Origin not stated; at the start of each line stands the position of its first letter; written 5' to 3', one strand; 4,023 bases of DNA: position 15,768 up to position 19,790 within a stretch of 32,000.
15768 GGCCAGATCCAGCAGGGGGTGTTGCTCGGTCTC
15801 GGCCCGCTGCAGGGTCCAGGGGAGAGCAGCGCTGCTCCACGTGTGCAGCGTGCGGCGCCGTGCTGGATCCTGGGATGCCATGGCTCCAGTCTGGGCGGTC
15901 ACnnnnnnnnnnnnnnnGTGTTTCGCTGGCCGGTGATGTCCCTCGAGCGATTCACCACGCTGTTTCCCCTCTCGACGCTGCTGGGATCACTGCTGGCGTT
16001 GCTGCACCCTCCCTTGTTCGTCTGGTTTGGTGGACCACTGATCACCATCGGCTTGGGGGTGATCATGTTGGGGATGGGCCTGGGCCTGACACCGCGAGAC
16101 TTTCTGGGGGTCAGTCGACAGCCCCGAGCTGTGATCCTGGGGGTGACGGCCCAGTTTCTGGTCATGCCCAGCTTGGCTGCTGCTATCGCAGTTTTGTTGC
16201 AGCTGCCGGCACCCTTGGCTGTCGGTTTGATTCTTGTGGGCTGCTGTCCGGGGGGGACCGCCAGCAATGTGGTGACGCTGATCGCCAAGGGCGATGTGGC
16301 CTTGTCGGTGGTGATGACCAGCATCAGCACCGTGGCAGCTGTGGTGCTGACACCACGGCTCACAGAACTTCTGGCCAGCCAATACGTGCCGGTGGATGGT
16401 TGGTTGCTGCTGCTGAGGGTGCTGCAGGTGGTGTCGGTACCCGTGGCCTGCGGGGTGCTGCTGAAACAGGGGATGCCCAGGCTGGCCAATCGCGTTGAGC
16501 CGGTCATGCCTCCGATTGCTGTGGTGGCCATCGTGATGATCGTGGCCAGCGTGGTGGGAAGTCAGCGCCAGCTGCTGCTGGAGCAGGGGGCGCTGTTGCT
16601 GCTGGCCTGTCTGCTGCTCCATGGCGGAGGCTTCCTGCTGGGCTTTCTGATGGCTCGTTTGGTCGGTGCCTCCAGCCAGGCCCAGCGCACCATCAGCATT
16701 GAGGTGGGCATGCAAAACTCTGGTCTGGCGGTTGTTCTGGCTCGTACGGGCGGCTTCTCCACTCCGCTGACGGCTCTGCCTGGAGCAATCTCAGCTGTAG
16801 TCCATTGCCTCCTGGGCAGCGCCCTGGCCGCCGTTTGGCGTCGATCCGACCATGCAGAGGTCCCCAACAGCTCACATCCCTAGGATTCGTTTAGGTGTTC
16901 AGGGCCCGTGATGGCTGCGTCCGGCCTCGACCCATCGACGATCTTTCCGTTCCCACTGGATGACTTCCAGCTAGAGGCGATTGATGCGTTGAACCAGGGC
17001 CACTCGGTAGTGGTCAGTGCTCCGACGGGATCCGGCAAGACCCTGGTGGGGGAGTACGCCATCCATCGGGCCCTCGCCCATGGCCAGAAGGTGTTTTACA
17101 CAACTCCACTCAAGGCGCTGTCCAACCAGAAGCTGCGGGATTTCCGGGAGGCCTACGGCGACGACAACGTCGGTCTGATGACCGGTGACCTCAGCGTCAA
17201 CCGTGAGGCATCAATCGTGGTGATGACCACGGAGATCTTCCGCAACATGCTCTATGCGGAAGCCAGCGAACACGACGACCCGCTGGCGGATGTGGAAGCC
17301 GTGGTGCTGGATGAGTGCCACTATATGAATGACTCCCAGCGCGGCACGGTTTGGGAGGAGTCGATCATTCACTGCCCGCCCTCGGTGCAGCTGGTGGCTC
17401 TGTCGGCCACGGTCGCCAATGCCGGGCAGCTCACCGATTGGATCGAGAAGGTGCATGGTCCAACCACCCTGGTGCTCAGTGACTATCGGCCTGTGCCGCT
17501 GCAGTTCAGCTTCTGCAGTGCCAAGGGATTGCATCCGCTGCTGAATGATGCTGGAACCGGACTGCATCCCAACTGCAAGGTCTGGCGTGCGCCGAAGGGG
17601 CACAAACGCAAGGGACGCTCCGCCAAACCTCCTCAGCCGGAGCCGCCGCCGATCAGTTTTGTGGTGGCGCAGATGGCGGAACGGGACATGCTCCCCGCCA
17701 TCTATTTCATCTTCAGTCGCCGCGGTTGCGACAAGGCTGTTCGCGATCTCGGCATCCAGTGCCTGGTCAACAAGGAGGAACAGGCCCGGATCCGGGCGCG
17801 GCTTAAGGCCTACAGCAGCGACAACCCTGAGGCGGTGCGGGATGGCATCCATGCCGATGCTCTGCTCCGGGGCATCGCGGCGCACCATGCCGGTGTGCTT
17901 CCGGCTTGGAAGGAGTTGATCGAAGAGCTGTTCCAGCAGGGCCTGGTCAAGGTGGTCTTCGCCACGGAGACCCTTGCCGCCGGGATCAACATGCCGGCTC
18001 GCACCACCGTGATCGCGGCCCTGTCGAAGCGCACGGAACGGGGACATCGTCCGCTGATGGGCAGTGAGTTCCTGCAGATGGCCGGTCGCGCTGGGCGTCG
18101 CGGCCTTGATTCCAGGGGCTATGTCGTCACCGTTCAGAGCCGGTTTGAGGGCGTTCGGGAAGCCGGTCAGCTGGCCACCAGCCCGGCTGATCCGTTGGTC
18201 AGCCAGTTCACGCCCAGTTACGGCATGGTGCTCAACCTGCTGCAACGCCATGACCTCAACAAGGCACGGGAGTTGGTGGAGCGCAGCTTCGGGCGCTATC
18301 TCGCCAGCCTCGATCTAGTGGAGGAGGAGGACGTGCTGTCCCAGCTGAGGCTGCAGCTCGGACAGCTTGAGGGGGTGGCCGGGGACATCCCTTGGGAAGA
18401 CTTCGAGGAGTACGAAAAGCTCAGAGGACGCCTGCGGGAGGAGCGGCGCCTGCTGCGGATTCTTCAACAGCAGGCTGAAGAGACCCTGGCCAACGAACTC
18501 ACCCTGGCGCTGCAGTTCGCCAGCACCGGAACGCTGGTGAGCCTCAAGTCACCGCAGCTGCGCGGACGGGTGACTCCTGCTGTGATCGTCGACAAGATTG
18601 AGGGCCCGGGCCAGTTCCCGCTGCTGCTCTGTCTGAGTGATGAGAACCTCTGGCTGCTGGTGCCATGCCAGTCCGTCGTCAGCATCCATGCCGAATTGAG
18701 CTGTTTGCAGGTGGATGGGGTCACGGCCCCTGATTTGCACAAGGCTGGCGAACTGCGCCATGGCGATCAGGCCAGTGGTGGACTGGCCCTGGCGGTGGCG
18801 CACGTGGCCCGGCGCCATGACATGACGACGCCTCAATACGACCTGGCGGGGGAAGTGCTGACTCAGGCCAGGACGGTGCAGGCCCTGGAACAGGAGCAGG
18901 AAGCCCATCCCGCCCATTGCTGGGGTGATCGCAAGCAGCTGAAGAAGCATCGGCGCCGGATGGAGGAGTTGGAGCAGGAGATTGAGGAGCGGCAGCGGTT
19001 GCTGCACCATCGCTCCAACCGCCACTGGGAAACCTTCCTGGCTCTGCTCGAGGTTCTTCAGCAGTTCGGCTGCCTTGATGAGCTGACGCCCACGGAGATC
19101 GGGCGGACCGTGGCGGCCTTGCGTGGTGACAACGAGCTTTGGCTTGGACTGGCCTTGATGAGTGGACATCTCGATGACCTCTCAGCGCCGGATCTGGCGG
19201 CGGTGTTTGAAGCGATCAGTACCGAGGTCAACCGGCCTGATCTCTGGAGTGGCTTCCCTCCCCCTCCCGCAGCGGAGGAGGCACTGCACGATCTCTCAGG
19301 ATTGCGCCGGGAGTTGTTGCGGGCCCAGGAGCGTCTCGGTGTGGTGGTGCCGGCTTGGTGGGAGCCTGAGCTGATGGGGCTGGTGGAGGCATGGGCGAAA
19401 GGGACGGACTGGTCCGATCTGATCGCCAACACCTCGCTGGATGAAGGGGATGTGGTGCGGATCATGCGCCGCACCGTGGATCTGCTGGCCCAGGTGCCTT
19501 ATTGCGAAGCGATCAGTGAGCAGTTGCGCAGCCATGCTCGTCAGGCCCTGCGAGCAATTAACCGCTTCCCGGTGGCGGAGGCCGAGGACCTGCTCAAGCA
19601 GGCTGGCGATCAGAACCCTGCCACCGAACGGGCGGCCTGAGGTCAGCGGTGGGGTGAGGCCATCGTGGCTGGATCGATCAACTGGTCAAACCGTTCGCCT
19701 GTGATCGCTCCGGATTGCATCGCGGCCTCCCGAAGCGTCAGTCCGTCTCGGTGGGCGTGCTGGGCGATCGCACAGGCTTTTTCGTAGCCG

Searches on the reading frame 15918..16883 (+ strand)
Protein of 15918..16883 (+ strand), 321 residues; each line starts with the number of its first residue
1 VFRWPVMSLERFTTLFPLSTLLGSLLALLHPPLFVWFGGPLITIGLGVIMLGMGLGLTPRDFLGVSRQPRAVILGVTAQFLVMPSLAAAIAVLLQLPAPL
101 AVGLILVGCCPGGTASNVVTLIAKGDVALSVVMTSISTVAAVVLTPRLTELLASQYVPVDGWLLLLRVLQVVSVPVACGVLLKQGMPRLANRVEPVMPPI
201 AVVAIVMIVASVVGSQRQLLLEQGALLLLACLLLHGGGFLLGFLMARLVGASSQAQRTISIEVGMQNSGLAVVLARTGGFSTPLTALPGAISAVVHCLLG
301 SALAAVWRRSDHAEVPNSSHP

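Call 7: search_protein_families(library=pfam, proteins=[window:15918-16883:+], max_evalue=0.001)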
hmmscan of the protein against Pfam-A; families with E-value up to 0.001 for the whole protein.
window:15918-16883:+ (321 aa): 2 families
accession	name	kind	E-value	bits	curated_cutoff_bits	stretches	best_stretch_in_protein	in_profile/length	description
PF01758.21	SBF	-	5.5e-46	157.1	24.3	1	43-222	1-190/191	Sodium Bile acid symporter family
PF13593.11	SBF_like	-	2.2e-19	70.3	25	1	26-276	13-277/313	SBF-like CPA transporter family (DUF4137)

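Call 69: search_protein_families(library=pfam, proteins=[L086:17827-18201:-, L086:17266-17787:-], max_evalue=0.1)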
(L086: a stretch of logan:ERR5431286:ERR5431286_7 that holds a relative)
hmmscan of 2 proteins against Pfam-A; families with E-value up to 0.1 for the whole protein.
L086:17827-18201:- (124 aa): 0 families

L086:17266-17787:- (173 aa): 4 families
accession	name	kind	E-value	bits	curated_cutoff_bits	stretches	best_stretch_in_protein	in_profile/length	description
PF04191.18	PEMT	-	1.1e-11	45.5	25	1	53-143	3-96/105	Phospholipid methyltransferase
PF04140.19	ICMT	-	0.00034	21.4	24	1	71-146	16-94/95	Isoprenylcysteine carboxyl methyltransferase (ICMT) family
PF07298.16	NnrU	-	0.0079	16.3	24.7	1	47-133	62-134/188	NnrU protein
PF01222.22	ERG4_ERG24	-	0.062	12.5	27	1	84-119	345-380/432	Ergosterol biosynthesis ERG4/ERG24 family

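Call 104: search_protein_families(library=ncbifam, proteins=[L086:13709-14776:-, L086:14782-15690:-, L086:15690-16277:-, L086:16267-17208:-, L086:11331-13709:-], max_evalue=1e-10)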
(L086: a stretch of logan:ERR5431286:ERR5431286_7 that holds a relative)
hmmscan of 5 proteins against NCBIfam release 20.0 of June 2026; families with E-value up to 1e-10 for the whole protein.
L086:13709-14776:- (355 aa): 17 families
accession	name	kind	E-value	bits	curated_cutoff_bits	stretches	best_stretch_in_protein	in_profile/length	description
TIGR01181.1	dTDP_gluc_dehyt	equivalog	1e-124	415.8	365.1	1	17-349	1-314/321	dTDP-glucose 4,6-dehydratase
NF007490.0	PRK10084.1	subfamily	4.8e-123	410.7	649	1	17-348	2-336/361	dTDP-glucose 4,6-dehydratase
NF007582.0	PRK10217.1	equivalog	1.2e-120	402.9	698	1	16-349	2-334/355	dTDP-glucose 4,6-dehydratase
TIGR04180.1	EDH_00030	hypoth_equivalog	1.3e-33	116.4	475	1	18-291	1-258/297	NAD-dependent 4,6-dehydratase LegB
TIGR01179.1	galE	equivalog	2.3e-28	99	262.3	1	17-347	1-326/332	UDP-glucose 4-epimerase GalE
TIGR02622.1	CDP_4_6_dhtase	equivalog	2.8e-28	99.1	278.45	1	15-350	4-334/352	CDP-glucose 4,6-dehydratase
TIGR01472.1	gmd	equivalog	1.3e-22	80.5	415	1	18-344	3-336/342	GDP-mannose 4,6-dehydratase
NF011728.1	PRK15181.1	equivalog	9.2e-20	70.9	760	1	10-349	10-340/348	Vi polysaccharide biosynthesis UDP-N-acetylglucosaminuronic acid C-4 epimerase TviC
TIGR03466.1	HpnA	hypoth_equivalog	4.5e-17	61.9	367.65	1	17-272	2-230/327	hopanoid-associated sugar epimerase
NF042422.1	oxyalk_red_OleD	equivalog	1.4e-14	54.2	580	1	17-286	2-247/329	2-alkyl-3-oxoalkanoate reductase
NF052578.1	StrlDmthSdmBMthl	equivalog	2.9e-14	53.5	600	1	18-293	3-245/328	sterol demethylase protein SdmB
NF007956.0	PRK10675.1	subfamily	3.1e-14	52.8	394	1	17-349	2-332/338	UDP-glucose 4-epimerase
NF043036.1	ErythonDh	equivalog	1.5e-13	50.6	325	1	17-193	2-163/321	D-erythronate dehydrogenase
TIGR02197.1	heptose_epim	equivalog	2e-12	46.9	274.6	1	18-347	1-314/316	ADP-glyceromanno-heptose 6-epimerase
TIGR01214.1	rmlD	equivalog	6.3e-12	45.2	224.05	1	17-192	1-137/285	dTDP-4-dehydrorhamnose reductase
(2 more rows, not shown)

L086:14782-15690:- (302 aa): 2 families
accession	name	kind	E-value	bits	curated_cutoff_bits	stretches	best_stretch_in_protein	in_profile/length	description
TIGR01214.1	rmlD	equivalog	1.4e-80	270.5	224.05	1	2-297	1-284/285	dTDP-4-dehydrorhamnose reductase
NF007440.0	PRK09987.1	equivalog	4.3e-55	187.1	308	1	1-298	1-293/299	dTDP-4-dehydrorhamnose reductase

L086:15690-16277:- (195 aa): 1 family
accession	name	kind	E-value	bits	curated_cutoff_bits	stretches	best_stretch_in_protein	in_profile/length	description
TIGR01221.1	rmlC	equivalog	6.7e-68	227.9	155.75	1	13-188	6-175/176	dTDP-4-dehydrorhamnose 3,5-epimerase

L086:16267-17208:- (313 aa): 17 families
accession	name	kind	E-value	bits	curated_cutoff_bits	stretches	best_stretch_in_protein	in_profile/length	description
TIGR01207.1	rmlA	equivalog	2.9e-150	499.1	360.65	1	8-292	1-285/286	glucose-1-phosphate thymidylyltransferase RfbA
NF012024.0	PRK15480.1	equivalog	1.5e-136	454.3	588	1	6-293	3-290/292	glucose-1-phosphate thymidylyltransferase RfbA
TIGR01208.1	rmlA_long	equivalog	1.5e-56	191.8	320.25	1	8-241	1-232/353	glucose-1-phosphate thymidylyltransferase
TIGR03992.1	Arch_glmU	subfamily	1.1e-42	146.3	292.1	1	8-232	2-216/393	bifunctional sugar-1-phosphate nucleotidylyltransferase/acetyltransferase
NF041313.1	UDPGP_AglF_Halo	equivalog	6.6e-32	110.8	400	1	8-215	2-207/234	UTP--glucose-1-phosphate uridylyltransferase AglF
NF052502.1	man1P_GTase_Rv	exception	5.6e-27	94.5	440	1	9-197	3-189/352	mannose-1-phosphate guanylyltransferase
NF041173.1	Sug_nt_acttase_Thmprot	equivalog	3.3e-26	92.2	600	1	8-236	2-220/405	bifunctional sugar-1-phosphate nucleotidylyltransferase/acetyltransferase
TIGR01099.1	galU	equivalog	1.1e-23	84.1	326.8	1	7-62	2-57/261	UTP--glucose-1-phosphate uridylyltransferase GalU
NF045761.1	NAMPUrTaseMurU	equivalog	4.7e-19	69.1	250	1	8-238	2-222/226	N-acetylmuramate alpha-1-phosphate uridylyltransferase MurU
NF003670.0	PRK05293.1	equivalog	3.1e-15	56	470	0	137-239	151-254/382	glucose-1-phosphate adenylyltransferase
NF009928.0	PRK13389.1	equivalog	3.8e-13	49.2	548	0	7-60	9-62/302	UTP--glucose-1-phosphate uridylyltransferase GalU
NF010938.0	PRK14358.1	equivalog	4.9e-13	48.4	500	1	9-214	10-214/481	bifunctional N-acetylglucosamine-1-phosphate uridyltransferase/glucosamine-1-phosphate acetyltransferase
TIGR02091.1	glgC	equivalog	5.2e-12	45.5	424.9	0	9-72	3-66/364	glucose-1-phosphate adenylyltransferase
NF007516.0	PRK10122.1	equivalog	6.2e-12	45.3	534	0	8-60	5-57/297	UTP--glucose-1-phosphate uridylyltransferase GalF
NF010935.0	PRK14355.1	equivalog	2e-11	43.2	718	1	9-212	6-210/459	bifunctional UDP-N-acetylglucosamine diphosphorylase/glucosamine-1-phosphate N-acetyltransferase GlmU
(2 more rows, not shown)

L086:11331-13709:- (792 aa): 16 families
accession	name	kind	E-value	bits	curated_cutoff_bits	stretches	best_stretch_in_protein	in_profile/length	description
NF038299.1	EPS_HpsN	equivalog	9.9e-33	113.4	425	2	488-737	1-246/317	hormogonium polysaccharide biosynthesis glycosyltransferase HpsN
TIGR03965.1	mycofact_glyco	equivalog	1.1e-29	103.7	280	1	480-710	66-281/467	mycofactocin biosynthesis glycosyltransferase MftF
NF047683.1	TeichurnBiosyTuaG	equivalog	9.6e-29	100.8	400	1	223-354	3-131/252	teichuronic acid biosynthesis protein TuaG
TIGR03937.1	PgaC_IcaA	equivalog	2.4e-27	95.9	422.3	1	221-339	40-156/407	poly-beta-1,6-N-acetyl-D-glucosamine synthase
NF053739.1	GlytfEpsEBac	equivalog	8.7e-27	93.8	450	1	226-407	1-184/265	glycosyltransferase EpsE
TIGR04242.1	nodulat_NodC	equivalog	2.7e-22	79.3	550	1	222-334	44-157/395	chitooligosaccharide synthase NodC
NF007453.0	PRK10018.1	equivalog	4.6e-22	79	382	1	223-412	3-193/280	colanic acid biosynthesis glycosyltransferase WcaA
TIGR04017.1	WcaA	equivalog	1.8e-21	76.9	495.75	1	223-411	2-191/279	colanic acid biosynthesis glycosyltransferase WcaA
NF041875.1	EPS_EpsD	equivalog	5e-21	75.4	370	0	228-326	1-97/325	exopolysaccharide biosynthesis glycosyltransferase EpsD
NF050050.1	ProtGlycPglI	equivalog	1.6e-20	73.7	500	1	226-333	2-108/306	GalNAc(5)-diNAcBac-PP-undecaprenol beta-1,3-glucosyltransferase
NF007482.0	PRK10073.1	equivalog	5.3e-20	71.7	423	1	223-327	3-103/334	glycosyltransferase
TIGR03111.1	glyc2_xrt_Gpos1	hypoth_equivalog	2e-16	59.9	363.95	1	221-339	44-162/439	TIGR03111 family XrtG-associated glycosyltransferase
NF041394.1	GtaseAglG_Halo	equivalog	3.7e-15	56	440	0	228-335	3-106/304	glucosyl-dolichyl phosphate glucuronosyltransferase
NF038302.1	EPS_HpsE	equivalog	9.6e-13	47.8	300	0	228-339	3-117/307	hormogonium polysaccharide biosynthesis glycosyltransferase HpsE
TIGR01556.1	rhamnosyltran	subfamily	1e-11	44.5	200.55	0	510-709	13-200/281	rhamnosyltransferase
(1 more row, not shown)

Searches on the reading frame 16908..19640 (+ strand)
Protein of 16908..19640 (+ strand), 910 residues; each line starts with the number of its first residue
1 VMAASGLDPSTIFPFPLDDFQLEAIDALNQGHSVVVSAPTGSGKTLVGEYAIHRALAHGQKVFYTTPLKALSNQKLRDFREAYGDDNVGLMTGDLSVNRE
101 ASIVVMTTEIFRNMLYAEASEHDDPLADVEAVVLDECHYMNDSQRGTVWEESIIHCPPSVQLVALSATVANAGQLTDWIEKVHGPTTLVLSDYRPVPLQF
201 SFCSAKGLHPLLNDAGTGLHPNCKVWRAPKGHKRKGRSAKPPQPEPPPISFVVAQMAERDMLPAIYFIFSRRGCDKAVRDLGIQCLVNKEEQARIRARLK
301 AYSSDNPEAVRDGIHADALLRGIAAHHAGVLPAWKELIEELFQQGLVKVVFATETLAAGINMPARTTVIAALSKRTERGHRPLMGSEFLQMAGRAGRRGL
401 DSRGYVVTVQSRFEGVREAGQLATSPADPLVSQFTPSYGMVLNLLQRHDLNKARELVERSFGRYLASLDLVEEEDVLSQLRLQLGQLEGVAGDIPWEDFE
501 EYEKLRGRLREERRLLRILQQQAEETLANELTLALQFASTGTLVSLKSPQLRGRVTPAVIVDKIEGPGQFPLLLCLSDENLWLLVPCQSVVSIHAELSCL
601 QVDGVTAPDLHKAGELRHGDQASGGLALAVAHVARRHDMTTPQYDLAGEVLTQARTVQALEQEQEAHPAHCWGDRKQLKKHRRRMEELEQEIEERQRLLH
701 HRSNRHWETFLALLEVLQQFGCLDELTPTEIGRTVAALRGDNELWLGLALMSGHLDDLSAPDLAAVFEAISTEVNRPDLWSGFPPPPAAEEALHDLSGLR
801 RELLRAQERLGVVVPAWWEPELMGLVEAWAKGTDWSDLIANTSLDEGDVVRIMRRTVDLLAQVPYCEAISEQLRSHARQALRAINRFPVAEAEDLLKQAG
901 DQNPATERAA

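Call 69: search_protein_families(library=pfam, proteins=[L086:17827-18201:-, L086:17266-17787:-], max_evalue=0.1)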
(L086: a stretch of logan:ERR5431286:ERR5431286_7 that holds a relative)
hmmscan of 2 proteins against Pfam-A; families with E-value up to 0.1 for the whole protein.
L086:17827-18201:- (124 aa): 0 families

L086:17266-17787:- (173 aa): 4 families
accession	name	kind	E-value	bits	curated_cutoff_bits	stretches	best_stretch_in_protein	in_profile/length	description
PF04191.18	PEMT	-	1.1e-11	45.5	25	1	53-143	3-96/105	Phospholipid methyltransferase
PF04140.19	ICMT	-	0.00034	21.4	24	1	71-146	16-94/95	Isoprenylcysteine carboxyl methyltransferase (ICMT) family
PF07298.16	NnrU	-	0.0079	16.3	24.7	1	47-133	62-134/188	NnrU protein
PF01222.22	ERG4_ERG24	-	0.062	12.5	27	1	84-119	345-380/432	Ergosterol biosynthesis ERG4/ERG24 family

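Call 104: search_protein_families(library=ncbifam, proteins=[L086:13709-14776:-, L086:14782-15690:-, L086:15690-16277:-, L086:16267-17208:-, L086:11331-13709:-], max_evalue=1e-10)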
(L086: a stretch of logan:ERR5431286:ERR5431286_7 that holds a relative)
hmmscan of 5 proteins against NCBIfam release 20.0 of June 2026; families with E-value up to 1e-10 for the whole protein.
L086:13709-14776:- (355 aa): 17 families
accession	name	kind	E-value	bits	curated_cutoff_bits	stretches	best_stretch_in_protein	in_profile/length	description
TIGR01181.1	dTDP_gluc_dehyt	equivalog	1e-124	415.8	365.1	1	17-349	1-314/321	dTDP-glucose 4,6-dehydratase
NF007490.0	PRK10084.1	subfamily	4.8e-123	410.7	649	1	17-348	2-336/361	dTDP-glucose 4,6-dehydratase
NF007582.0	PRK10217.1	equivalog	1.2e-120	402.9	698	1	16-349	2-334/355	dTDP-glucose 4,6-dehydratase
TIGR04180.1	EDH_00030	hypoth_equivalog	1.3e-33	116.4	475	1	18-291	1-258/297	NAD-dependent 4,6-dehydratase LegB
TIGR01179.1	galE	equivalog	2.3e-28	99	262.3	1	17-347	1-326/332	UDP-glucose 4-epimerase GalE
TIGR02622.1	CDP_4_6_dhtase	equivalog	2.8e-28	99.1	278.45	1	15-350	4-334/352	CDP-glucose 4,6-dehydratase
TIGR01472.1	gmd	equivalog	1.3e-22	80.5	415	1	18-344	3-336/342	GDP-mannose 4,6-dehydratase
NF011728.1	PRK15181.1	equivalog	9.2e-20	70.9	760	1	10-349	10-340/348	Vi polysaccharide biosynthesis UDP-N-acetylglucosaminuronic acid C-4 epimerase TviC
TIGR03466.1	HpnA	hypoth_equivalog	4.5e-17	61.9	367.65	1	17-272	2-230/327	hopanoid-associated sugar epimerase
NF042422.1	oxyalk_red_OleD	equivalog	1.4e-14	54.2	580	1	17-286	2-247/329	2-alkyl-3-oxoalkanoate reductase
NF052578.1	StrlDmthSdmBMthl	equivalog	2.9e-14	53.5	600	1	18-293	3-245/328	sterol demethylase protein SdmB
NF007956.0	PRK10675.1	subfamily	3.1e-14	52.8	394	1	17-349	2-332/338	UDP-glucose 4-epimerase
NF043036.1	ErythonDh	equivalog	1.5e-13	50.6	325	1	17-193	2-163/321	D-erythronate dehydrogenase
TIGR02197.1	heptose_epim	equivalog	2e-12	46.9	274.6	1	18-347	1-314/316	ADP-glyceromanno-heptose 6-epimerase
TIGR01214.1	rmlD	equivalog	6.3e-12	45.2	224.05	1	17-192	1-137/285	dTDP-4-dehydrorhamnose reductase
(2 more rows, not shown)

L086:14782-15690:- (302 aa): 2 families
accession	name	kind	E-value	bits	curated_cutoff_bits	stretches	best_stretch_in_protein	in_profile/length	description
TIGR01214.1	rmlD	equivalog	1.4e-80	270.5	224.05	1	2-297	1-284/285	dTDP-4-dehydrorhamnose reductase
NF007440.0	PRK09987.1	equivalog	4.3e-55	187.1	308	1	1-298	1-293/299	dTDP-4-dehydrorhamnose reductase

L086:15690-16277:- (195 aa): 1 family
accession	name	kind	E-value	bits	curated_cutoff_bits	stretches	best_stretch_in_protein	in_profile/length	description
TIGR01221.1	rmlC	equivalog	6.7e-68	227.9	155.75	1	13-188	6-175/176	dTDP-4-dehydrorhamnose 3,5-epimerase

L086:16267-17208:- (313 aa): 17 families
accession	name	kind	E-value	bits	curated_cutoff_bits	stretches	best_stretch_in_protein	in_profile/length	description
TIGR01207.1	rmlA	equivalog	2.9e-150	499.1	360.65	1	8-292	1-285/286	glucose-1-phosphate thymidylyltransferase RfbA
NF012024.0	PRK15480.1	equivalog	1.5e-136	454.3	588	1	6-293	3-290/292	glucose-1-phosphate thymidylyltransferase RfbA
TIGR01208.1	rmlA_long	equivalog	1.5e-56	191.8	320.25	1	8-241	1-232/353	glucose-1-phosphate thymidylyltransferase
TIGR03992.1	Arch_glmU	subfamily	1.1e-42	146.3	292.1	1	8-232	2-216/393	bifunctional sugar-1-phosphate nucleotidylyltransferase/acetyltransferase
NF041313.1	UDPGP_AglF_Halo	equivalog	6.6e-32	110.8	400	1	8-215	2-207/234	UTP--glucose-1-phosphate uridylyltransferase AglF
NF052502.1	man1P_GTase_Rv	exception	5.6e-27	94.5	440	1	9-197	3-189/352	mannose-1-phosphate guanylyltransferase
NF041173.1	Sug_nt_acttase_Thmprot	equivalog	3.3e-26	92.2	600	1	8-236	2-220/405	bifunctional sugar-1-phosphate nucleotidylyltransferase/acetyltransferase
TIGR01099.1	galU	equivalog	1.1e-23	84.1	326.8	1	7-62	2-57/261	UTP--glucose-1-phosphate uridylyltransferase GalU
NF045761.1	NAMPUrTaseMurU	equivalog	4.7e-19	69.1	250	1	8-238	2-222/226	N-acetylmuramate alpha-1-phosphate uridylyltransferase MurU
NF003670.0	PRK05293.1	equivalog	3.1e-15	56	470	0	137-239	151-254/382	glucose-1-phosphate adenylyltransferase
NF009928.0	PRK13389.1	equivalog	3.8e-13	49.2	548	0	7-60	9-62/302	UTP--glucose-1-phosphate uridylyltransferase GalU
NF010938.0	PRK14358.1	equivalog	4.9e-13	48.4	500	1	9-214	10-214/481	bifunctional N-acetylglucosamine-1-phosphate uridyltransferase/glucosamine-1-phosphate acetyltransferase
TIGR02091.1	glgC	equivalog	5.2e-12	45.5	424.9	0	9-72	3-66/364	glucose-1-phosphate adenylyltransferase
NF007516.0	PRK10122.1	equivalog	6.2e-12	45.3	534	0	8-60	5-57/297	UTP--glucose-1-phosphate uridylyltransferase GalF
NF010935.0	PRK14355.1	equivalog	2e-11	43.2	718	1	9-212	6-210/459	bifunctional UDP-N-acetylglucosamine diphosphorylase/glucosamine-1-phosphate N-acetyltransferase GlmU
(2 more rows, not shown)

L086:11331-13709:- (792 aa): 16 families
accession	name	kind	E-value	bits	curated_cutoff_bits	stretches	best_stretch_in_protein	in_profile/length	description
NF038299.1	EPS_HpsN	equivalog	9.9e-33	113.4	425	2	488-737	1-246/317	hormogonium polysaccharide biosynthesis glycosyltransferase HpsN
TIGR03965.1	mycofact_glyco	equivalog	1.1e-29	103.7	280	1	480-710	66-281/467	mycofactocin biosynthesis glycosyltransferase MftF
NF047683.1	TeichurnBiosyTuaG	equivalog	9.6e-29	100.8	400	1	223-354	3-131/252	teichuronic acid biosynthesis protein TuaG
TIGR03937.1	PgaC_IcaA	equivalog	2.4e-27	95.9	422.3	1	221-339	40-156/407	poly-beta-1,6-N-acetyl-D-glucosamine synthase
NF053739.1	GlytfEpsEBac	equivalog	8.7e-27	93.8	450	1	226-407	1-184/265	glycosyltransferase EpsE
TIGR04242.1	nodulat_NodC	equivalog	2.7e-22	79.3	550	1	222-334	44-157/395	chitooligosaccharide synthase NodC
NF007453.0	PRK10018.1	equivalog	4.6e-22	79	382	1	223-412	3-193/280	colanic acid biosynthesis glycosyltransferase WcaA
TIGR04017.1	WcaA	equivalog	1.8e-21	76.9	495.75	1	223-411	2-191/279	colanic acid biosynthesis glycosyltransferase WcaA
NF041875.1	EPS_EpsD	equivalog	5e-21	75.4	370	0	228-326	1-97/325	exopolysaccharide biosynthesis glycosyltransferase EpsD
NF050050.1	ProtGlycPglI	equivalog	1.6e-20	73.7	500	1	226-333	2-108/306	GalNAc(5)-diNAcBac-PP-undecaprenol beta-1,3-glucosyltransferase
NF007482.0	PRK10073.1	equivalog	5.3e-20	71.7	423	1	223-327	3-103/334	glycosyltransferase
TIGR03111.1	glyc2_xrt_Gpos1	hypoth_equivalog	2e-16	59.9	363.95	1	221-339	44-162/439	TIGR03111 family XrtG-associated glycosyltransferase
NF041394.1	GtaseAglG_Halo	equivalog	3.7e-15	56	440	0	228-335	3-106/304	glucosyl-dolichyl phosphate glucuronosyltransferase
NF038302.1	EPS_HpsE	equivalog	9.6e-13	47.8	300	0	228-339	3-117/307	hormogonium polysaccharide biosynthesis glycosyltransferase HpsE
TIGR01556.1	rhamnosyltran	subfamily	1e-11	44.5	200.55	0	510-709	13-200/281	rhamnosyltransferase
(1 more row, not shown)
